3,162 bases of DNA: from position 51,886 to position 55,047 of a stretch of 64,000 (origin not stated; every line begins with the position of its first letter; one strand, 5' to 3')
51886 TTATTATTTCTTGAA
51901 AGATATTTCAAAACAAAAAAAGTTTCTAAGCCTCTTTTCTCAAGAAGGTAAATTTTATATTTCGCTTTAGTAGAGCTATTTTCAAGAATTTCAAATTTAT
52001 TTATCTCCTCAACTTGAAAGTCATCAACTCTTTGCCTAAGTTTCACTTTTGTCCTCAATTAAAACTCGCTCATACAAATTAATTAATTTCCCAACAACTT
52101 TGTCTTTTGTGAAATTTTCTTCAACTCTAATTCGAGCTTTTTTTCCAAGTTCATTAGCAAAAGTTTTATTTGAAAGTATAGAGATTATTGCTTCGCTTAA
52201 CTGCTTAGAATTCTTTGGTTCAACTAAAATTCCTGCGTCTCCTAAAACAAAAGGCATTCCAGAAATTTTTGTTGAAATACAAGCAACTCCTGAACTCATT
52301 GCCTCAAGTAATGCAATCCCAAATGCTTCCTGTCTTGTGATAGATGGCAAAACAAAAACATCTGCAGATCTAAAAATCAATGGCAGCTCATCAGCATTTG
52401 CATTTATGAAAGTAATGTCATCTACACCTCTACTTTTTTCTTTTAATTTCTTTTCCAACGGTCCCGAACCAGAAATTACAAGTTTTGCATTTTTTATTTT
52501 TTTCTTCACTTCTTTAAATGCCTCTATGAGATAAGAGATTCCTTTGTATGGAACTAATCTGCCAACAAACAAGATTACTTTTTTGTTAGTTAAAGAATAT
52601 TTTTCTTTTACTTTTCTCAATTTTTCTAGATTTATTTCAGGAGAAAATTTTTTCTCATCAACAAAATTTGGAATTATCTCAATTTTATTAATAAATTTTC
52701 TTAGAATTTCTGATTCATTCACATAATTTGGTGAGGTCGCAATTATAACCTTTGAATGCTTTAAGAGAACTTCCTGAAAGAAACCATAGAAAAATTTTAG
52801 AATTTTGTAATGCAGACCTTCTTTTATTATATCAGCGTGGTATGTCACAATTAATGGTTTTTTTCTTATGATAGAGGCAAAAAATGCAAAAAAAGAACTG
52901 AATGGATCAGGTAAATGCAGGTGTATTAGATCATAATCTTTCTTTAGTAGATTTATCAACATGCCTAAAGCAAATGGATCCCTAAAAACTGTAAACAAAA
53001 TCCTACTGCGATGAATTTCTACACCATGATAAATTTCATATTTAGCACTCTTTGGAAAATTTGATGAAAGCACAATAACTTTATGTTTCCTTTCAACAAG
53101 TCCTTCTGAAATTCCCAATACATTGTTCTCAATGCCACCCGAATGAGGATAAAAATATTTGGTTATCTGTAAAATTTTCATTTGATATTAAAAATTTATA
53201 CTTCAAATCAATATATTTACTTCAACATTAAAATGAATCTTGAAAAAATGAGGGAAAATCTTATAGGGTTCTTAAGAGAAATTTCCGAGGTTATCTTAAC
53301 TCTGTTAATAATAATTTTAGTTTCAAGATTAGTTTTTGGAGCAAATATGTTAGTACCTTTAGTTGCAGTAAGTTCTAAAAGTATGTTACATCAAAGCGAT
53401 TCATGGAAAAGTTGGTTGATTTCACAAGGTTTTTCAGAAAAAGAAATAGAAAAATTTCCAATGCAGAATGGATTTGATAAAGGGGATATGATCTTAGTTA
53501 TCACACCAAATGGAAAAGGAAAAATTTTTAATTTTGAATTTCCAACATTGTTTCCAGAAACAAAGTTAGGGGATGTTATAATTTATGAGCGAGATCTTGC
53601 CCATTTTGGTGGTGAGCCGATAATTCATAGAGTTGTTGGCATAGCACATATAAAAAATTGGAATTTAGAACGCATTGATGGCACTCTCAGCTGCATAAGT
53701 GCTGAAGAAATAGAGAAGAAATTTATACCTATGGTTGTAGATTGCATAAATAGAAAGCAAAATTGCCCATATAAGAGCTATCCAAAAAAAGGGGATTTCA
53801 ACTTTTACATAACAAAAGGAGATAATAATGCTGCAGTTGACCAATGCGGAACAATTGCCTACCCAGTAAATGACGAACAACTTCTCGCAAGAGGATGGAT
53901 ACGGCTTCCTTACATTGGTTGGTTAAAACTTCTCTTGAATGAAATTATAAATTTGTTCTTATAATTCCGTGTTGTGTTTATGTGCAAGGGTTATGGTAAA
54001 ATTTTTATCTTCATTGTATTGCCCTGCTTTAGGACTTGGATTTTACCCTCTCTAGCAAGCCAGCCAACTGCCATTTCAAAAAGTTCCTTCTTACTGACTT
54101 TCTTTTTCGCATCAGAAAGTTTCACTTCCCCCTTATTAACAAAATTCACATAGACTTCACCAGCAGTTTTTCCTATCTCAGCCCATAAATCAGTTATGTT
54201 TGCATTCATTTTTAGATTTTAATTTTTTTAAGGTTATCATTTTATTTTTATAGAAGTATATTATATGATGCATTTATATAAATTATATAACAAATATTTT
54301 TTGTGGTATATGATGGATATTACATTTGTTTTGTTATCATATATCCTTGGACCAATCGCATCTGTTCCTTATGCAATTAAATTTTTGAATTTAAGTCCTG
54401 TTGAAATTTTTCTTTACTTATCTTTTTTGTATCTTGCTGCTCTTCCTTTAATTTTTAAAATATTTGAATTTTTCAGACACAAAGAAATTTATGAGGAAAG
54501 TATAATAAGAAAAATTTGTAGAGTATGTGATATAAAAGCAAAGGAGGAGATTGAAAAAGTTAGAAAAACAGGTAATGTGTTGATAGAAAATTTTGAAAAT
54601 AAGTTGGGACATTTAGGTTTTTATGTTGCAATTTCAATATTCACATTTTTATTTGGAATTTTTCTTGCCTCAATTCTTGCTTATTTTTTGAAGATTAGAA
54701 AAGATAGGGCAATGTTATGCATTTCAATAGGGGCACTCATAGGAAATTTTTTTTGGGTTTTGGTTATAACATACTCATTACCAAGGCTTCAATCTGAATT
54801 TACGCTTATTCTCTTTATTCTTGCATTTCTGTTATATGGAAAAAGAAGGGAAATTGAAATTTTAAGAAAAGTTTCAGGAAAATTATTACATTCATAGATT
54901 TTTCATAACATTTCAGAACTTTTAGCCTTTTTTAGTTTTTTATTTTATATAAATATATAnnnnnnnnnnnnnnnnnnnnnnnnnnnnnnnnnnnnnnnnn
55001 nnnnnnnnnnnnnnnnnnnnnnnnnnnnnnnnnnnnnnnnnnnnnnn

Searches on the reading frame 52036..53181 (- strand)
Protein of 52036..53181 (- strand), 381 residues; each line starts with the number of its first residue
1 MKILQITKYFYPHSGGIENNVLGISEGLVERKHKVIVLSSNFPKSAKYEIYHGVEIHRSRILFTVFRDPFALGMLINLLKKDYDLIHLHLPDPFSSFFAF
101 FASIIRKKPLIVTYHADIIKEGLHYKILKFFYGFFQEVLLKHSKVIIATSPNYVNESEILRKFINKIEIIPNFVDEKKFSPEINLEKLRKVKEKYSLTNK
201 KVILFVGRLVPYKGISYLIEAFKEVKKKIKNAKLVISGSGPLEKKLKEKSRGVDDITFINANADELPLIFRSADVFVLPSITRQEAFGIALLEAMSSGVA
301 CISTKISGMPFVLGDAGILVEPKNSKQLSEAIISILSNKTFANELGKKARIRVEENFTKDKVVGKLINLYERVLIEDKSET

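Call 27: search_protein_families(library=pfam, proteins=[window:52036-53181:-], max_evalue=0.001)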
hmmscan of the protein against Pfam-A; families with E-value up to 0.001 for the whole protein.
window:52036-53181:- (381 aa): 7 families
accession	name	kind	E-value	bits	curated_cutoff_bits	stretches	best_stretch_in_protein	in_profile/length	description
PF00534.26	Glycos_transf_1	-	1.2e-41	142.5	26.4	1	194-350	8-170/172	Glycosyl transferases group 1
PF13692.12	Glyco_trans_1_4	-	5.7e-36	124.3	27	1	201-338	2-142/142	Glycosyl transferases group 1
PF13439.12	Glyco_transf_4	-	6.4e-21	75.5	28.5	1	15-176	2-168/170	Glycosyltransferase Family 4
PF13579.12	Glyco_trans_4_4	-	7.4e-11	43.1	29.7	1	15-172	1-157/158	Glycosyl transferase 4-like domain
PF20706.3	GT4-conflict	-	2.4e-07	30.5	26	1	179-316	177-323/385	Family 4 Glycosyltransferase in conflict systems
PF13477.12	Glyco_trans_4_2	-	1.2e-05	25.9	23.4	1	24-150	16-139/139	Glycosyl transferase 4-like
PF13524.12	Glyco_trans_1_2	-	0.00035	21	25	1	230-366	13-142/144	Glycosyl transferase-like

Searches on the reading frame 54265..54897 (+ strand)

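Call 27: search_protein_families(library=pfam, proteins=[window:54265-54897:+], max_evalue=0.001)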
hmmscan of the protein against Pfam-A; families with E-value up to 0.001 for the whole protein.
window:54265-54897:+ (210 aa): 1 family
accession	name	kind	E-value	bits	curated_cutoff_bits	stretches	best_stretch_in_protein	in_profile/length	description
PF06695.16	Sm_multidrug_ex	-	5.5e-09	37.1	30.7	1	33-159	5-117/121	Putative small multi-drug export protein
